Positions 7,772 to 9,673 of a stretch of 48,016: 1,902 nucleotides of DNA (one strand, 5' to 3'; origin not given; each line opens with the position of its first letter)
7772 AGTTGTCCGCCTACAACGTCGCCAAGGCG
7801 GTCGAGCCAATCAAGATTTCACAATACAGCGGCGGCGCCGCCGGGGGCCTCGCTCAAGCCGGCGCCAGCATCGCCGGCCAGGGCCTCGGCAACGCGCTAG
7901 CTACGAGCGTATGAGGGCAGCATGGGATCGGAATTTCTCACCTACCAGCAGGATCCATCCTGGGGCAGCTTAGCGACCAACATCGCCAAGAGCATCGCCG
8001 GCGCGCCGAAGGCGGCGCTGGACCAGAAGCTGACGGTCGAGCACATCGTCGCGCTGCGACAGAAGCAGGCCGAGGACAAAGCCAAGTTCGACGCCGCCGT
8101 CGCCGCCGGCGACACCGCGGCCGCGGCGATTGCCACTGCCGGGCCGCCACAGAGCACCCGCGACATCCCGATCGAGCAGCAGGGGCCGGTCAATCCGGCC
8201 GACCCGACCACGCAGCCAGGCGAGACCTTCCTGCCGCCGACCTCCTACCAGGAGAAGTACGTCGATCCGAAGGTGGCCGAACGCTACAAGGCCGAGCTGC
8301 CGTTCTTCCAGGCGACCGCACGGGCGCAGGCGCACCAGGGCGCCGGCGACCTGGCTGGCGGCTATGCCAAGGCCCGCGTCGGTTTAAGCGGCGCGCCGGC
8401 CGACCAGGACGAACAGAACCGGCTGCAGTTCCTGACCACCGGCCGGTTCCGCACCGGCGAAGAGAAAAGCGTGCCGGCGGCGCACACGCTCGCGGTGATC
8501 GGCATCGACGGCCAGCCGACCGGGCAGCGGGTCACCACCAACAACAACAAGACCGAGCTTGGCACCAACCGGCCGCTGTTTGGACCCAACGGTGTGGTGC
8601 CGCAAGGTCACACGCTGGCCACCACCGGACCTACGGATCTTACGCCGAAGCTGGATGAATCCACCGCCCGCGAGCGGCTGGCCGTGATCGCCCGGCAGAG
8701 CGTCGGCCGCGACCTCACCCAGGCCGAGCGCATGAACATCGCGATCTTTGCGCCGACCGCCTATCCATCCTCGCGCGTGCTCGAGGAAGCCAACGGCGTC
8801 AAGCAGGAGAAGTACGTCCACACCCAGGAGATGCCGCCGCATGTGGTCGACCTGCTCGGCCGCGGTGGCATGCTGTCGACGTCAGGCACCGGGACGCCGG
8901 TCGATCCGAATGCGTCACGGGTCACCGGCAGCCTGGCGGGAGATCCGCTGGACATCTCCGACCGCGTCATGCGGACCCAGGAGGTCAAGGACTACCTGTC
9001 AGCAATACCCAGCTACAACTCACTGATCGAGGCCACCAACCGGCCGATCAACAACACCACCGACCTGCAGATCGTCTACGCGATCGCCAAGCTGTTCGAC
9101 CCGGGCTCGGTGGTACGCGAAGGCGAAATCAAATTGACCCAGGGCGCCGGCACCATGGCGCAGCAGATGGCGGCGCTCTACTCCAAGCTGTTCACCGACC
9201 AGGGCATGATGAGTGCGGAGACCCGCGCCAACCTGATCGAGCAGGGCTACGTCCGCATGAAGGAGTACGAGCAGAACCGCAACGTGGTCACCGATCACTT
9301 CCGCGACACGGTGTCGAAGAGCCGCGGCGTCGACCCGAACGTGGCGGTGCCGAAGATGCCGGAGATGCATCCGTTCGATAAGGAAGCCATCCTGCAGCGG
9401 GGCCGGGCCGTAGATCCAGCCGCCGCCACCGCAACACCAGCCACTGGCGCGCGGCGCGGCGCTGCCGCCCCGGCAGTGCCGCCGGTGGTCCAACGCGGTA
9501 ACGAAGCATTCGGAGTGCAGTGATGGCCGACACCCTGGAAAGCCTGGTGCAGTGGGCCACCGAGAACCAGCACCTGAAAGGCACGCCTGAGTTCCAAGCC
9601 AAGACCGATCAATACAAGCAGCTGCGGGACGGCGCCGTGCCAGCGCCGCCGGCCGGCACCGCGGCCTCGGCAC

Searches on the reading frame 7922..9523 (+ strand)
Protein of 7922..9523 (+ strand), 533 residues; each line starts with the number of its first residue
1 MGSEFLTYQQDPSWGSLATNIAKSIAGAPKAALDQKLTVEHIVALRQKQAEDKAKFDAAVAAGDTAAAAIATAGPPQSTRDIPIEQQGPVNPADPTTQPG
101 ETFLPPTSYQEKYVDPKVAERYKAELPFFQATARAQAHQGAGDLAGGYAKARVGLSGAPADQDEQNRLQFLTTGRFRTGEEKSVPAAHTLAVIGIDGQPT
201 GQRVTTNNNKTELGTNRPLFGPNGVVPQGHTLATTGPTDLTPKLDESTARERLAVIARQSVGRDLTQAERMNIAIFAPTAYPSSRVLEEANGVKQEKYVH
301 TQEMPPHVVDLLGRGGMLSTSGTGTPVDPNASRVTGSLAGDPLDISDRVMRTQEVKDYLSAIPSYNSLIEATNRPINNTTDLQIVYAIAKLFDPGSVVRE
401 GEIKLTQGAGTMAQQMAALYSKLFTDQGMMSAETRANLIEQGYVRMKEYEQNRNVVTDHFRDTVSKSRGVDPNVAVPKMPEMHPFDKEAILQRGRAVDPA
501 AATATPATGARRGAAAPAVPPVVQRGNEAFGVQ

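Call 6: search_protein_families(library=pfam, proteins=[window:7922-9523:+], max_evalue=0.1)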
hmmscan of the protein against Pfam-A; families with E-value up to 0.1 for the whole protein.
window:7922-9523:+ (533 aa): 1 family
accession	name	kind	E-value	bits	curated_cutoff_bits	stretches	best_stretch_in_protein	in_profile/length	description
PF13463.12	HTH_27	-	0.022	15.4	22.2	0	421-453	26-57/68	Winged helix DNA-binding domain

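Call 7: search_protein_families(library=phrogs, proteins=[window:7922-9523:+], max_evalue=0.01)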
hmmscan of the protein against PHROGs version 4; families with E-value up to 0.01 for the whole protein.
window:7922-9523:+ (533 aa): 1 family
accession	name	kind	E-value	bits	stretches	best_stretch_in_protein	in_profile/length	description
phrog_13634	-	unknown function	2.2e-07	31.2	1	355-470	233-339/403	-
